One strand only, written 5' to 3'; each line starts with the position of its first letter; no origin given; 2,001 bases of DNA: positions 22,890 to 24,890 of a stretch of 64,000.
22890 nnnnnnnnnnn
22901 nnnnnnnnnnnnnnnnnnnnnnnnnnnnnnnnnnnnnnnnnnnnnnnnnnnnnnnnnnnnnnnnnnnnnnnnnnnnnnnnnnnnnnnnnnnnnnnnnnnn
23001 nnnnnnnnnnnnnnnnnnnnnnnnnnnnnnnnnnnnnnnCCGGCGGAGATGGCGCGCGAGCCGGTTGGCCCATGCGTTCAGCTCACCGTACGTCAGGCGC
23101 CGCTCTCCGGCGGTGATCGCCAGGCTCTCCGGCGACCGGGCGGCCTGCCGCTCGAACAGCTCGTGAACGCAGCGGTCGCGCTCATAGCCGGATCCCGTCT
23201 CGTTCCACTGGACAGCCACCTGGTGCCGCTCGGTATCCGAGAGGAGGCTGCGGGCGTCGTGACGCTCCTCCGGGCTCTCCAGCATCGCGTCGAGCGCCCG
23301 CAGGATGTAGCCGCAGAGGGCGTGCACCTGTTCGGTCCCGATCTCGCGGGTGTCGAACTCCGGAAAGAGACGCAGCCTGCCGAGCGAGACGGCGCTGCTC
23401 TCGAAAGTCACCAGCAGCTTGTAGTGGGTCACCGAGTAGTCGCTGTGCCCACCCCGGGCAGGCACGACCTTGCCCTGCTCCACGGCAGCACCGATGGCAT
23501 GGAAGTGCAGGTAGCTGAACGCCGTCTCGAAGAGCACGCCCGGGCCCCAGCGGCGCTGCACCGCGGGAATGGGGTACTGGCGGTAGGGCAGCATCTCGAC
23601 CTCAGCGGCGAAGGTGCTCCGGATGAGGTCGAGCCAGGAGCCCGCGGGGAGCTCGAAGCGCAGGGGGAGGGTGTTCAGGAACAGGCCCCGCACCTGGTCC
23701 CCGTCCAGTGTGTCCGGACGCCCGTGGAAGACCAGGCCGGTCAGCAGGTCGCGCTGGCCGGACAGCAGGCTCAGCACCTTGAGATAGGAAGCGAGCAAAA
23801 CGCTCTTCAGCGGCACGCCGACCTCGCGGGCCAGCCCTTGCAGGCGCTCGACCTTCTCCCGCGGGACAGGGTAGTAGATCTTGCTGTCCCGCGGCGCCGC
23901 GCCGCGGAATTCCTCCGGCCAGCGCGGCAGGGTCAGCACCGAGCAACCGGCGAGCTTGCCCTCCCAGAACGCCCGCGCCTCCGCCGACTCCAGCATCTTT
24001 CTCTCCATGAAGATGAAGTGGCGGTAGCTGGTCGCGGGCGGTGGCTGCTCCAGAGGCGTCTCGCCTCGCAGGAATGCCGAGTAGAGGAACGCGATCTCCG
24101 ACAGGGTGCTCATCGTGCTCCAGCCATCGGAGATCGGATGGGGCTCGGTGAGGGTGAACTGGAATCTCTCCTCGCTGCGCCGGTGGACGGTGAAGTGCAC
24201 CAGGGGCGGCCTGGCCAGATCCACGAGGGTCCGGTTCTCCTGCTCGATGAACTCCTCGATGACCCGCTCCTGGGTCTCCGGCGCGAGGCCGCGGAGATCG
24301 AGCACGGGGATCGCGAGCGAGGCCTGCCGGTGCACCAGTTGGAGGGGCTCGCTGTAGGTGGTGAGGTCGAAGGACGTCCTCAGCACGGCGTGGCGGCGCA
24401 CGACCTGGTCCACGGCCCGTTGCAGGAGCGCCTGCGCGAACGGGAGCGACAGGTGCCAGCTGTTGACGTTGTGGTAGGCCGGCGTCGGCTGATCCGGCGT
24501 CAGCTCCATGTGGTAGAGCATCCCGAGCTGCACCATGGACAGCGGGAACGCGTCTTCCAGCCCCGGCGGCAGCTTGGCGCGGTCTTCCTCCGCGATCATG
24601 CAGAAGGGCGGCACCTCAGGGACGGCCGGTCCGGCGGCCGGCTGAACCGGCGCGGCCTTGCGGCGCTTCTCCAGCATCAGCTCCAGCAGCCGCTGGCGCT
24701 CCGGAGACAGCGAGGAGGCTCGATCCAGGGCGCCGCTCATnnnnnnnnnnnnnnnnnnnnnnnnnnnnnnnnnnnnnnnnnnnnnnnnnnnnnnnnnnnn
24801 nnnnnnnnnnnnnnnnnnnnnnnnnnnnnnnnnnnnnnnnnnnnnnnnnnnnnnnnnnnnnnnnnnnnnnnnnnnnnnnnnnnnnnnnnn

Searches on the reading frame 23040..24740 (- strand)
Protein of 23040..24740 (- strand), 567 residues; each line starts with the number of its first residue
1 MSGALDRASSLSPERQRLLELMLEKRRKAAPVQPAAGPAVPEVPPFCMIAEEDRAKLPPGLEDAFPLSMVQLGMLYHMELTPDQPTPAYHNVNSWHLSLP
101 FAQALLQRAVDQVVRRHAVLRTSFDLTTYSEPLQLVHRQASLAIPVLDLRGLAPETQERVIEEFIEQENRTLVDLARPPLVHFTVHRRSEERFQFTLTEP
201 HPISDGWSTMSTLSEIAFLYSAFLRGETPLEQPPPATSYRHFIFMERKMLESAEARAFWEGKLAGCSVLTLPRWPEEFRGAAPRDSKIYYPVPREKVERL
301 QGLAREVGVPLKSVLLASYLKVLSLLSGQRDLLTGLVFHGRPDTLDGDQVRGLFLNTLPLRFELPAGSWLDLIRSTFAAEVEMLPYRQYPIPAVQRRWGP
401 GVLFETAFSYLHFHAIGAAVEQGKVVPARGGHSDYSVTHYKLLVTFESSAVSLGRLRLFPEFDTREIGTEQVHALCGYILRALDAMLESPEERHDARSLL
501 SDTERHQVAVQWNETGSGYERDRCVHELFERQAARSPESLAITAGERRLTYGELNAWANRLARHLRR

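Call 60: search_protein_families(library=ncbifam, proteins=[window:23040-24740:-], max_evalue=0.001)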
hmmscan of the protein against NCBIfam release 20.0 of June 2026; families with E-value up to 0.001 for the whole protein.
window:23040-24740:- (567 aa): 10 families
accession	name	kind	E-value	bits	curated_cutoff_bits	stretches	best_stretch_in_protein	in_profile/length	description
NF004282.0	PRK05691.1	subfamily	4.8e-44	148.9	4090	2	61-368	3254-3563/4334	non-ribosomal peptide synthase/polyketide synthase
NF041803.1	NRPS_SolG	exception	2.7e-41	141.1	2200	1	62-567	109-605/1163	solanimycin non-ribosomal peptide synthetase SolG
NF038078.1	NRPS_MxcG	equivalog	3.1e-17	61.2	2300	2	63-383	3-314/1442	myxochelin non-ribosomal peptide synthetase MxcG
NF047350.1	aureusi_NRPS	equivalog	5.4e-15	53.4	2500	2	62-373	992-1284/2373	aureusimine non-ribosomal peptide synthetase AusA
TIGR02275.1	DHB_AMP_lig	equivalog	1.3e-05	23.7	723.55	1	517-566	17-66/526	(2,3-dihydroxybenzoyl)adenylate synthase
NF006134.1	PRK08279.1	equivalog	2.3e-05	23.1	625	1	519-566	40-87/605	long-chain-acyl-CoA synthetase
NF006182.0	PRK08316.1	subfamily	5.5e-05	21.8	663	1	521-566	9-54/523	fatty acyl-CoA synthetase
NF005863.0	PRK07798.1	subfamily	0.00019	20.2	543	1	527-566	8-47/540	acyl-CoA synthetase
NF007605.2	PRK10252.1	equivalog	0.00019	19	2400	0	97-381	34-316/1292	enterobactin non-ribosomal peptide synthetase EntF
NF008192.1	PRK10946.1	equivalog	0.00057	18.3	783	1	517-567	18-66/534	(2,3-dihydroxybenzoyl)adenylate synthase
